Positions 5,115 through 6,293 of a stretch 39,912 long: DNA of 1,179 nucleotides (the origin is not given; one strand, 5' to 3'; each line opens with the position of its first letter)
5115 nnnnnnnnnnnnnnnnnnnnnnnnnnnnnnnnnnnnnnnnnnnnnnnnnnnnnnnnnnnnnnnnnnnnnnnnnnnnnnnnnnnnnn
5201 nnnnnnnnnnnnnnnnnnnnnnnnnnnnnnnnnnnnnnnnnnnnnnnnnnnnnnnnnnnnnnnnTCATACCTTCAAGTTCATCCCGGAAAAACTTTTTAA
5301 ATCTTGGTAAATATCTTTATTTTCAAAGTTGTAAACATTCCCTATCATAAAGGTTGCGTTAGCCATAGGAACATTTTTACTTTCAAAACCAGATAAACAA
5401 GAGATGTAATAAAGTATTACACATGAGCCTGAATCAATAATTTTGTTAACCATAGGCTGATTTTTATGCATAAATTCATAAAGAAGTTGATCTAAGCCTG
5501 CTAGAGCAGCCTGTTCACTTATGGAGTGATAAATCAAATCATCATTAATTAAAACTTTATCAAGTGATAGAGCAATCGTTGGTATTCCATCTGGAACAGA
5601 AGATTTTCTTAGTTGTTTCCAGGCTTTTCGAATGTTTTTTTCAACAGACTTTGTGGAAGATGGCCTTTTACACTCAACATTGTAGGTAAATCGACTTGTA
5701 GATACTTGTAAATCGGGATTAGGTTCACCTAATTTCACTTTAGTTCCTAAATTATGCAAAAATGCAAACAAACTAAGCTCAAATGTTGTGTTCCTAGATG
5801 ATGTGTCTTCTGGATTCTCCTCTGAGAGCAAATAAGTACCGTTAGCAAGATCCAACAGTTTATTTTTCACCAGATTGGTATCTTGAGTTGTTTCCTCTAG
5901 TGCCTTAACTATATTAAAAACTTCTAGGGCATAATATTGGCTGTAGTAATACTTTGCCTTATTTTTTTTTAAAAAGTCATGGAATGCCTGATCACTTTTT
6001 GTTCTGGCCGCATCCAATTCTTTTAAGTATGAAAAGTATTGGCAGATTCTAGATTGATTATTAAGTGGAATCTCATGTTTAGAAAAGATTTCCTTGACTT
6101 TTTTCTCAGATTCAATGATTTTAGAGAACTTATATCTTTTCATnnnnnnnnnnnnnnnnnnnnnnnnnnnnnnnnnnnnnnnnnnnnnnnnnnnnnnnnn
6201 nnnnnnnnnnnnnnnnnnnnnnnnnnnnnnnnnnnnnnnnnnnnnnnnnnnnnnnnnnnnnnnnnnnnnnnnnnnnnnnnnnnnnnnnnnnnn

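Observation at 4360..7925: Tightly packed operon of four different predicted nucleases (ZnR-HEPN, AbiV/DUF5677-like, PD-(D/E)xK, HNH): candidate undescribed defence system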

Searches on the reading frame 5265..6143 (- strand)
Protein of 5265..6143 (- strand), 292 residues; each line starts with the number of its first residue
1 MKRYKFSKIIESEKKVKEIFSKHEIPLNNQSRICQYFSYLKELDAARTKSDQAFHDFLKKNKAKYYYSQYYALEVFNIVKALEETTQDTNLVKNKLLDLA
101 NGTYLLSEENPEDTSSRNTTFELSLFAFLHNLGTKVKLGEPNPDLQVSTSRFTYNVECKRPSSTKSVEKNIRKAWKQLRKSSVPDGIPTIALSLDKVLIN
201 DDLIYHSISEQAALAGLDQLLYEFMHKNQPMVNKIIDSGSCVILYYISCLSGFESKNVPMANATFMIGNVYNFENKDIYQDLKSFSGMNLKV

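Call 3: search_protein_families(library=pfam, proteins=[window:5265-6143:-], max_evalue=1)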
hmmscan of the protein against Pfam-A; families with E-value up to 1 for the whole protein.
window:5265-6143:- (292 aa): 0 families

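Call 4: search_protein_families(library=padloc, proteins=[window:5265-6143:-], max_evalue=1)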
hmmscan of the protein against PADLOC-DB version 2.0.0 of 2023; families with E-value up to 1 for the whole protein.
window:5265-6143:- (292 aa): 0 families

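Call 5: search_protein_families(library=ncbifam, proteins=[window:5265-6143:-], max_evalue=1)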
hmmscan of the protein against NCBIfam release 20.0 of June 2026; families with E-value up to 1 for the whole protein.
window:5265-6143:- (292 aa): 0 families

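Call 8: search_protein_families(library=phrogs, proteins=[window:5265-6143:-], max_evalue=0.1)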
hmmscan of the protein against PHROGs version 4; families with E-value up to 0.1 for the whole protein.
window:5265-6143:- (292 aa): 0 families

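Call 23: find_homologous_proteins(query=window:5265-6143:-, max_evalue=0.001)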
Query window:5265-6143:- (292 aa): 87 proteins with E <= 0.001 among 1583 candidates.
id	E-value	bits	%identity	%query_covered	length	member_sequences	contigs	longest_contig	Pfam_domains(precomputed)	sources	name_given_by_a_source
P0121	1.3e-183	626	97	100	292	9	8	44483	-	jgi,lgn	-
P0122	9.9e-149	512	78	99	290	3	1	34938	-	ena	-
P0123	3.3e-147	507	78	100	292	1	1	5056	-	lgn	-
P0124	1.8e-139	482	75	100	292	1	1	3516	-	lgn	-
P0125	2.2e-99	350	56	98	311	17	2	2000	-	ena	-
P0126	1.3e-98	348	56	98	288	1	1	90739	-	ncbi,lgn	-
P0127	8.9e-90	319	53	98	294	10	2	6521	-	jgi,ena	-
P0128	1.8e-89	318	51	97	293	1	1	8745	-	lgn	-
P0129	2.7e-89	317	53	97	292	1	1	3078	-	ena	-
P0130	4.3e-89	317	53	98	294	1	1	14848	-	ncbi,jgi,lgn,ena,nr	ncbi:hypothetical protein KKF92_00105 [Patescibacteria group bacterium]|nr:hypothetical protein [Pat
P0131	1.2e-88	315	52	98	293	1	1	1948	-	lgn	-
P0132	5.1e-88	313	51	97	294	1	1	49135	-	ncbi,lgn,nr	ncbi:MAG: hypothetical protein Q8P10_01065 [bacterium]|nr:hypothetical protein [bacterium]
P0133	6.0e-88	313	51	98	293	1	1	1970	-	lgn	-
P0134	9.5e-88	312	52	97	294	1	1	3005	-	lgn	-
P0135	9.6e-88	312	52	97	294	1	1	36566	-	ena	-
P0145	8.7e-86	306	51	97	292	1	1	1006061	-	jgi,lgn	jgi:hypothetical protein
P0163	1.6e-83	298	50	97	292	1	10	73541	-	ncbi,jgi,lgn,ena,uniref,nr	ncbi:hypothetical protein A3D78_05780 [Candidatus Gottesmanbacteria bacterium RIFCSPHIGHO2_02_FULL_3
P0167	3.6e-82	294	49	99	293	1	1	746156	-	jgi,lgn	-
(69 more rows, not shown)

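Call 25: find_encoding_contigs(protein=P0167, flank=8000, max_places=2)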
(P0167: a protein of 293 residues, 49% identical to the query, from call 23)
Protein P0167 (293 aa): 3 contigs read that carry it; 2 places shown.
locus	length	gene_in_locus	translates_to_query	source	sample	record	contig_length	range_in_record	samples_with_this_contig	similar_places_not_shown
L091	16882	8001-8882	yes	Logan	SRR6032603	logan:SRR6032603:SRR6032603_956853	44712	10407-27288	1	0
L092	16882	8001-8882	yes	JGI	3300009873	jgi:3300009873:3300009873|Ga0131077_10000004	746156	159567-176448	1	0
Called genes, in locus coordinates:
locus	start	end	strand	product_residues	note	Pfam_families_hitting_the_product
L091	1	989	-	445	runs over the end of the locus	PF02195:ParB_N, PF01555:N6_N4_Mtase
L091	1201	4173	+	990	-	PF04851:ResIII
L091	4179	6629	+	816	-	PF01555:N6_N4_Mtase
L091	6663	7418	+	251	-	PF12705:PDDEXK_1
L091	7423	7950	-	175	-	PF10881:DUF2726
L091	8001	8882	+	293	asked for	-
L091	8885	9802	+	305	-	PF14279:HNH_5 (weak)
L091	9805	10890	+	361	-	-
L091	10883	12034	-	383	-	-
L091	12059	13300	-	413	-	-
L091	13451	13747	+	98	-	PF12844:HTH_19, PF13443:HTH_26, PF13560:HTH_31, PF01381:HTH_3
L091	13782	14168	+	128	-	PF06983:3-dmu-9_3-mt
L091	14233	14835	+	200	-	PF01872:RibD_C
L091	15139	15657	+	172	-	-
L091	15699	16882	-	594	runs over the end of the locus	-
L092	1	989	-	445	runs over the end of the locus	PF02195:ParB_N, PF01555:N6_N4_Mtase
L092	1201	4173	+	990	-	PF04851:ResIII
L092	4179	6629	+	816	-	PF01555:N6_N4_Mtase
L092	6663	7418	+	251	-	PF12705:PDDEXK_1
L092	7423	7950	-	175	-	PF10881:DUF2726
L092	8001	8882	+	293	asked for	-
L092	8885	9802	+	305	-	PF14279:HNH_5 (weak)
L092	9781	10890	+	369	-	-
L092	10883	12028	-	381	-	-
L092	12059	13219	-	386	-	-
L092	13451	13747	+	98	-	PF12844:HTH_19, PF13443:HTH_26, PF13560:HTH_31, PF01381:HTH_3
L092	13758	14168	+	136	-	PF06983:3-dmu-9_3-mt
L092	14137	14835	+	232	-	PF01872:RibD_C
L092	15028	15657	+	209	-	-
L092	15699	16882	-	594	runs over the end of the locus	-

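Call 26: find_encoding_contigs(protein=P0145, flank=8000, max_places=2)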
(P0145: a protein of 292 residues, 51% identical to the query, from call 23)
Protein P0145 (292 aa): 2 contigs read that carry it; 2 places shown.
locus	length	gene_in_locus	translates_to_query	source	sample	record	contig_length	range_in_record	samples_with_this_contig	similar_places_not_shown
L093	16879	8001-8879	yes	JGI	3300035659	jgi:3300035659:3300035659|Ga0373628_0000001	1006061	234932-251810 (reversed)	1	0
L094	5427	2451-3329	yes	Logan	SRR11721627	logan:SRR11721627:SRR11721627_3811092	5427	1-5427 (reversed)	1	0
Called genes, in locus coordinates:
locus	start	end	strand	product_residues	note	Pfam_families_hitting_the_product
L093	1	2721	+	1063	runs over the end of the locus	PF13091:PLDc_2 (weak), PF09565:RE_NgoFVII (weak), PF04851:ResIII (faint), PF00176:SNF2-rel_dom (weak), PF00271:Helicase_C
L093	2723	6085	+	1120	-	PF02384:N6_Mtase (faint), PF20473:MmeI_Mtase, PF07669:Eco57I, PF12950:TaqI_C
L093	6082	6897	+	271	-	-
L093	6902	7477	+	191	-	-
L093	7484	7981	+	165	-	-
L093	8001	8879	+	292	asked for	-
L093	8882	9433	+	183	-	-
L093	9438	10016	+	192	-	-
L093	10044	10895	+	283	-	-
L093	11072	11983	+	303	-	PF00892:EamA, PF03151:TPT (faint), PF00892:EamA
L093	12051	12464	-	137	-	PF05014:Nuc_deoxyrib_tr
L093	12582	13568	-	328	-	PF14528:LAGLIDADG_3 (weak)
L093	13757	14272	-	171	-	-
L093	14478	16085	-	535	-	PF11974:bMG3 (weak)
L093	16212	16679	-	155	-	-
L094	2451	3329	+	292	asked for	-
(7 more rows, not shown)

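Call 27: find_encoding_contigs(protein=P0163, flank=8000, max_places=2)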
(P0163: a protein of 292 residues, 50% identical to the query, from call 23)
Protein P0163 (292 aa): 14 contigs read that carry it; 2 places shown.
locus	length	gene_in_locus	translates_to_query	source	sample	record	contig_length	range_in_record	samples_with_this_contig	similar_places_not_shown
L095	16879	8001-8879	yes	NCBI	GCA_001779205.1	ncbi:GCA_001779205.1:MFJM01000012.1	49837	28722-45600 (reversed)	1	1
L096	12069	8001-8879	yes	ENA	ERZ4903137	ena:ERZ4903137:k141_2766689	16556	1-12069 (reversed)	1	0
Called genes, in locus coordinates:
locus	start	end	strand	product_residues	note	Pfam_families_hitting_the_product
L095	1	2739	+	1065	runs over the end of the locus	PF00270:DEAD (faint), PF04851:ResIII (faint), PF00176:SNF2-rel_dom, PF00271:Helicase_C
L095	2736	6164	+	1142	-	PF20473:MmeI_Mtase (faint), PF07669:Eco57I, PF12950:TaqI_C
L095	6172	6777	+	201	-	-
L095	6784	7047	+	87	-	-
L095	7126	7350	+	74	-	-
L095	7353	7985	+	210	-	PF18734:HEPN_AbiU2 (weak)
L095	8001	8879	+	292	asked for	-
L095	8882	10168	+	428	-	PF13365:Trypsin_2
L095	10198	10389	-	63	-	-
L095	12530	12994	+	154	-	PF03449:GreA_GreB_N, PF01272:GreA_GreB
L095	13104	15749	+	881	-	PF01336:tRNA_anti-codon, PF00152:tRNA-synt_2, PF03483:B3_4, PF09391:DUF2000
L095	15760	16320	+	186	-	PF01966:HD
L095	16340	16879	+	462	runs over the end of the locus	-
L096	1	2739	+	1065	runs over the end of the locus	PF00270:DEAD (faint), PF04851:ResIII (faint), PF00176:SNF2-rel_dom, PF00271:Helicase_C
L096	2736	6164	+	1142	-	PF20473:MmeI_Mtase (faint), PF07669:Eco57I, PF12950:TaqI_C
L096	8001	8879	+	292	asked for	-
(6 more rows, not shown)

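Call 28: find_encoding_contigs(protein=P0126, flank=8000, max_places=2)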
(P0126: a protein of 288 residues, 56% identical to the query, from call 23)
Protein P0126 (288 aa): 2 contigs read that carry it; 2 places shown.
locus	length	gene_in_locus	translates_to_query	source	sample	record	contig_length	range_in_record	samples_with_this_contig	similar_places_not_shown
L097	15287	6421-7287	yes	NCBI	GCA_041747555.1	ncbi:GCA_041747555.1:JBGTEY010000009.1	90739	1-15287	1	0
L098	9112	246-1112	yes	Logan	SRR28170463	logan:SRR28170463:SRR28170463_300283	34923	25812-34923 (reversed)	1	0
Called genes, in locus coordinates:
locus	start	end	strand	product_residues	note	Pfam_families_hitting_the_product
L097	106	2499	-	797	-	PF01551:Peptidase_M23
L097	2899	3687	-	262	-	-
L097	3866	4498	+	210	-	PF01726:LexA_DNA_bind, PF00717:Peptidase_S24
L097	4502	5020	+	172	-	-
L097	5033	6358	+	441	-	PF18144:SMODS (weak), PF18134:AGS_C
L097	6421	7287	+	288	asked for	-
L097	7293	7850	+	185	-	-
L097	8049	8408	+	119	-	-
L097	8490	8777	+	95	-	-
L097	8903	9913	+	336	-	PF02655:ATP-grasp_3 (weak), PF08443:RimK (faint), PF07478:Dala_Dala_lig_C (faint)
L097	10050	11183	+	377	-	PF13439:Glyco_transf_4, PF00534:Glycos_transf_1, PF13692:Glyco_trans_1_4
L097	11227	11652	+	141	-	PF10604:Polyketide_cyc2 (weak), PF08327:AHSA1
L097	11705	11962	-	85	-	-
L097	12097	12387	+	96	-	-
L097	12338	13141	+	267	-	PF00072:Response_reg, PF00486:Trans_reg_C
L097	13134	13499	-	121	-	PF00072:Response_reg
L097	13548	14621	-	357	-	PF02518:HATPase_c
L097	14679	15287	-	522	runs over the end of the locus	-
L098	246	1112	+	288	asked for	-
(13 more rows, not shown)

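Call 31: find_related_loci(query=A2, collection=metagenome_contigs, flank=6000)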
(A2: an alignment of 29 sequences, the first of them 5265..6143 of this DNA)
Query A2 (292 aa) in metagenome_contigs; peptide patterns used: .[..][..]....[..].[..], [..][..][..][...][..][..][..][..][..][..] (x = any residue, [..] = any of these).
360 stretches matched a pattern; 76 encode a relative of the query (tblastn E <= 1e-3); 76 distinct loci.
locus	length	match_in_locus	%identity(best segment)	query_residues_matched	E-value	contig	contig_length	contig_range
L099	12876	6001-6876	99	1-292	0e+0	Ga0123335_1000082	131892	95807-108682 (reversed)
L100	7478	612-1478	56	1-286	9e-109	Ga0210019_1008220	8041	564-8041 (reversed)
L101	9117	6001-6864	53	1-285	6e-98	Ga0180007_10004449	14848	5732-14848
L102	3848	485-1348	53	1-285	8e-99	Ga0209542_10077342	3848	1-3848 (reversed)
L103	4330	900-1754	52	1-283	8e-97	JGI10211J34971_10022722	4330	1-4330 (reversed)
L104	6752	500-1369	50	1-287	5e-95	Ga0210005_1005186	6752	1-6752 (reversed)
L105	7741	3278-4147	50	1-287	5e-95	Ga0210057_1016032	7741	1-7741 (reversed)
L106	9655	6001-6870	50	1-287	5e-95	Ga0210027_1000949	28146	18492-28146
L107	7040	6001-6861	51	1-285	1e-94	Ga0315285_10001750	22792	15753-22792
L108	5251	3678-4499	52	1-275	3e-94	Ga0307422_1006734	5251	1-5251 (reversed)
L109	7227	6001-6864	51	1-286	2e-93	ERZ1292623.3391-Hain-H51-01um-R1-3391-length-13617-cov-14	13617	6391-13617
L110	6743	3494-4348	51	1-283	3e-93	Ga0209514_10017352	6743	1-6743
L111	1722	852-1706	50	1-283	2e-97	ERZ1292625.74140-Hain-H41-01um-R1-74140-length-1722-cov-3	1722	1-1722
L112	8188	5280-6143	50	1-286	8e-92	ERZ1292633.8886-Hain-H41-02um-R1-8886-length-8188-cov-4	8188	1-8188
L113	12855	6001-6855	50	1-283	9e-92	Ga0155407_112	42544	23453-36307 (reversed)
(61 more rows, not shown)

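Call 40: predict_structure(alignment_id=A2)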
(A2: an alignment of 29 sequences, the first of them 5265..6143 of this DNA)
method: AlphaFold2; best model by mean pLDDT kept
length: 292 residues; sequences in the alignment: 29
mean_pLDDT: 88.2   pTM: 0.89
mean pLDDT of the five models: 88.2, 87.6, 87.3, 87.3, 87.2
residues with pLDDT >= 90: 165; 70-90: 110; 50-70: 13; < 50: 4
segments of 3 or more residues with pLDDT < 50: 289-292
pLDDT, mean of each block of 10 residues (from residue 1): 81 94 93 93 88 84 85 94 95 95 78 84 96 93 92 95 92 96 93 89 76 88 94 94 93 68 87 89 73 33
secondary structure, 60 per line:
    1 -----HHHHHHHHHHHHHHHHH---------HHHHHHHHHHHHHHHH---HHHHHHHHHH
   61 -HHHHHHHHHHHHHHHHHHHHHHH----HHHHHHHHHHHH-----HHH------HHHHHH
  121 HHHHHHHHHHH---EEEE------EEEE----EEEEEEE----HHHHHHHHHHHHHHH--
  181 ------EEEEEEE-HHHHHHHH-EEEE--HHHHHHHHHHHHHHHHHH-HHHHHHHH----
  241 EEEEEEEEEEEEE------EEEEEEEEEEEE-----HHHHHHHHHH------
elements in order: H6-22 H32-47 H51-60 H62-84 H89-100 H115-131 E135-138 E145-148 E153-159 H164-178 E187-193 H195-202 E204-207 H210-227 H229-236 E241-253 E260-271 H277-286

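Call 44: fold_search(model_id=the predicted structure, library=pdb)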
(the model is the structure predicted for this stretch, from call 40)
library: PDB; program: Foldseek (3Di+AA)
matches with E <= 10: 316; with E <= 0.001: 0
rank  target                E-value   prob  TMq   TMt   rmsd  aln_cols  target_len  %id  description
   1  8z4i_A                5.5e-02  0.69  0.20  0.16  10.7       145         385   14  crystal structure of Cdn1 in complex with cA3 (released 2026-02-04)
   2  3bm3_B                1.0e-01  0.30  0.25  0.27  16.1       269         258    9  Restriction endonuclease PspGI-substrate DNA complex (released 2008-09-16)
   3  4ola_A                1.0e-01  0.25  0.19  0.08  15.4       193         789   11  Crystal Structure of Human Argonaute2 (released 2014-02-05)
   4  3bm3_A                1.1e-01  0.28  0.25  0.27  16.3       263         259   10  Restriction endonuclease PspGI-substrate DNA complex (released 2008-09-16)
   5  3a4k_A                1.2e-01  0.54  0.23  0.23  13.9       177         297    8  Crystal structural analysis of HindIII restriction endonuclease in complex with cognate DNA and divalent cations at 2. (released 2009-10-20)
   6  3e45_B                1.2e-01  0.06  0.11  0.13  17.6       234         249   12  Q138F HincII bound to Noncognate DNA (GTGCAC) and Ca2+ (released 2008-08-26)
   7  7lhv_A                1.4e-01  0.05  0.11  0.07  16.1       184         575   10  Structure of Arabidopsis thaliana sulfate transporter AtSULTR4;1 (released 2021-08-11)
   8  1y88                  1.5e-01  0.89  0.19  0.28   3.7        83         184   16  Crystal Structure of Protein of Unknown Function AF1548 (released 2004-12-21)
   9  6qnz_B                1.5e-01  0.15  0.20  0.12  19.6       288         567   13  Crystal structure of the site-specific DNA nickase N.BspD6I E418A Mutant (released 2020-03-04)
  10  6sce_A                1.6e-01  0.60  0.21  0.11   8.5       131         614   11  Structure of a Type III CRISPR defence DNA nuclease activated by cyclic oligoadenylate (released 2020-02-19)
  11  8aq2                  1.7e-01  0.07  0.16  0.11  20.2       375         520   10  In meso structure of the membrane integral lipoprotein N-acyltransferase Lnt from P. aeruginosa covalently linked with T (released 2023-07-12)
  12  4w5t_A                1.8e-01  0.16  0.17  0.07  15.9       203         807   10  The Crystal Structure of Human Argonaute2 Bound to a Guide and Target RNA Containing Seed Pairing from 2-7 (released 2014-11-12)
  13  2wj0_A                1.9e-01  0.82  0.15  0.34   5.0        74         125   23  Crystal structures of Holliday junction resolvases from Archaeoglobus fulgidus bound to DNA substrate (released 2009-05-26)
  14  5t7b_A                2.0e-01  0.18  0.19  0.08  15.5       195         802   11  Argonaute-2 - 5'-(E)-vinylphosphonate 2'-O-methyl-uridine modified mrTTR guide RNA complex (released 2016-12-14)
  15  5wea_A                2.0e-01  0.16  0.18  0.08  15.6       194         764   10  Human Argonaute2 Helix-7 Mutant (released 2017-11-22)
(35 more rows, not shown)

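Call 47: search_solved_structures(query=A2, max_evalue=10)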
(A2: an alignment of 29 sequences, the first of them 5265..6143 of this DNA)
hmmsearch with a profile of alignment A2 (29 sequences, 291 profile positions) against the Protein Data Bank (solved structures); distinct sequences matched with E-value up to 10: 5.
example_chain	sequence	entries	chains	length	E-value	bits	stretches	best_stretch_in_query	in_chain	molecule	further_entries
7acx_A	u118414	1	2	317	0.029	16.9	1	167-231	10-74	S-layer protein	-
7acv_A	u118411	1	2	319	0.03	16.9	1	167-231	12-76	LMW SLP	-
7acy_A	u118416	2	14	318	0.11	15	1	167-230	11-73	S-layer protein | Precursor of the S-layer proteins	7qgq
3cvz_A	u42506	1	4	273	0.17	14.4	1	167-230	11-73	S-layer protein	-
1ob8_A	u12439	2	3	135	0.17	14.4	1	140-198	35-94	HOLLIDAY-JUNCTION RESOLVASE | HOLLIDAY JUNCTION RESOLVASE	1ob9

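Call 63: search_protein_families(library=pfam, proteins=[L093:7484-7981:+, L093:8882-9433:+, L093:9438-10016:+, L097:7293-7850:+, L095:8882-10168:+, L105:1511-3265:+], max_evalue=0.01)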
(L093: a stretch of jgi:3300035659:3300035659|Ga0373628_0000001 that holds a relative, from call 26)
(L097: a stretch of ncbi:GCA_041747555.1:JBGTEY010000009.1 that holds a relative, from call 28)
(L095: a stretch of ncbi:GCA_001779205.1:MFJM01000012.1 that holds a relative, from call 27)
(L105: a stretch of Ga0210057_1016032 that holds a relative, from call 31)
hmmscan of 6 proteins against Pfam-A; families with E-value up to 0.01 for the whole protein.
L093:7484-7981:+ (165 aa): 0 families

L093:8882-9433:+ (183 aa): 1 family
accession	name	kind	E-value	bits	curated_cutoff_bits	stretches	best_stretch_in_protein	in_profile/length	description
PF03107.22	C1_2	-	0.0089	16.8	26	0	9-32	14-37/48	C1 domain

L093:9438-10016:+ (192 aa): 0 families

L097:7293-7850:+ (185 aa): 8 families
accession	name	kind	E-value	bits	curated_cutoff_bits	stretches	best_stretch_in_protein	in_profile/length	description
PF13207.12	AAA_17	-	0.0001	23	27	1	32-61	4-33/136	AAA domain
PF00910.28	RNA_helicase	-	0.00039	21.3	21.5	0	28-52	3-26/105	RNA helicase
PF00931.28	NB-ARC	-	0.00049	19.9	23.5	1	15-47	9-42/248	NB-ARC domain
PF01202.28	SKI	-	0.0005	20.7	22.1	1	33-61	2-30/159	Shikimate kinase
PF13238.12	AAA_18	-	0.00099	20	29.4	1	28-92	3-81/128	AAA domain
PF00004.35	AAA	-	0.0021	18.9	21.2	1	30-57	5-32/131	ATPase family associated with various cellular activities (AAA)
PF20720.3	nSTAND3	-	0.0058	16.8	27.2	0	20-49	14-43/155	Novel STAND NTPase 3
PF02367.23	TsaE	-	0.0081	16.5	26.6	0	20-51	18-49/128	Threonylcarbamoyl adenosine biosynthesis protein TsaE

L095:8882-10168:+ (428 aa): 3 families
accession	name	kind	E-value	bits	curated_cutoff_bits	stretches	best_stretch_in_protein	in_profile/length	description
PF13365.12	Trypsin_2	-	1.5e-20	74.9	27.6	1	140-275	1-144/144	Trypsin-like peptidase domain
PF00089.32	Trypsin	-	0.00041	20.7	20.6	1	140-279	27-198/220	Trypsin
PF01732.22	Mycop_pep_DUF31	-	0.0065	16.6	27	1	236-276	298-344/346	Mycoplasma peptidase (DUF31)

L105:1511-3265:+ (584 aa): 2 families
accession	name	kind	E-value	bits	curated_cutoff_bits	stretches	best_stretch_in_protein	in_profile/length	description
PF13365.12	Trypsin_2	-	1.2e-21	78.4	27.6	1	303-430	1-141/144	Trypsin-like peptidase domain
PF00089.32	Trypsin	-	1.7e-15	57.8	20.6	1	303-441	27-203/220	Trypsin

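Call 84: search_protein_families(library=pfam, proteins=[L092:9781-10890:+], max_evalue=0.01)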
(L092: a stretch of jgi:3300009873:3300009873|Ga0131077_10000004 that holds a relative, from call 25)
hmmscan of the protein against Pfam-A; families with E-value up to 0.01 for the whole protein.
L092:9781-10890:+ (369 aa): 1 family
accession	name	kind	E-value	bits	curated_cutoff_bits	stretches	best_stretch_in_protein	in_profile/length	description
PF12760.12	Zn_ribbon_IS1595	-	0.00062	20.1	25.4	0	159-190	19-45/46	Transposase zinc-ribbon domain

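Call 92: search_dna_similar(query=window:5265-6143:-, collection=phages, mode=protein, max_evalue=0.001, max_rows=10)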
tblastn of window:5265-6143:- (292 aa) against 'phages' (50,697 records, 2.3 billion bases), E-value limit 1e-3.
No match.
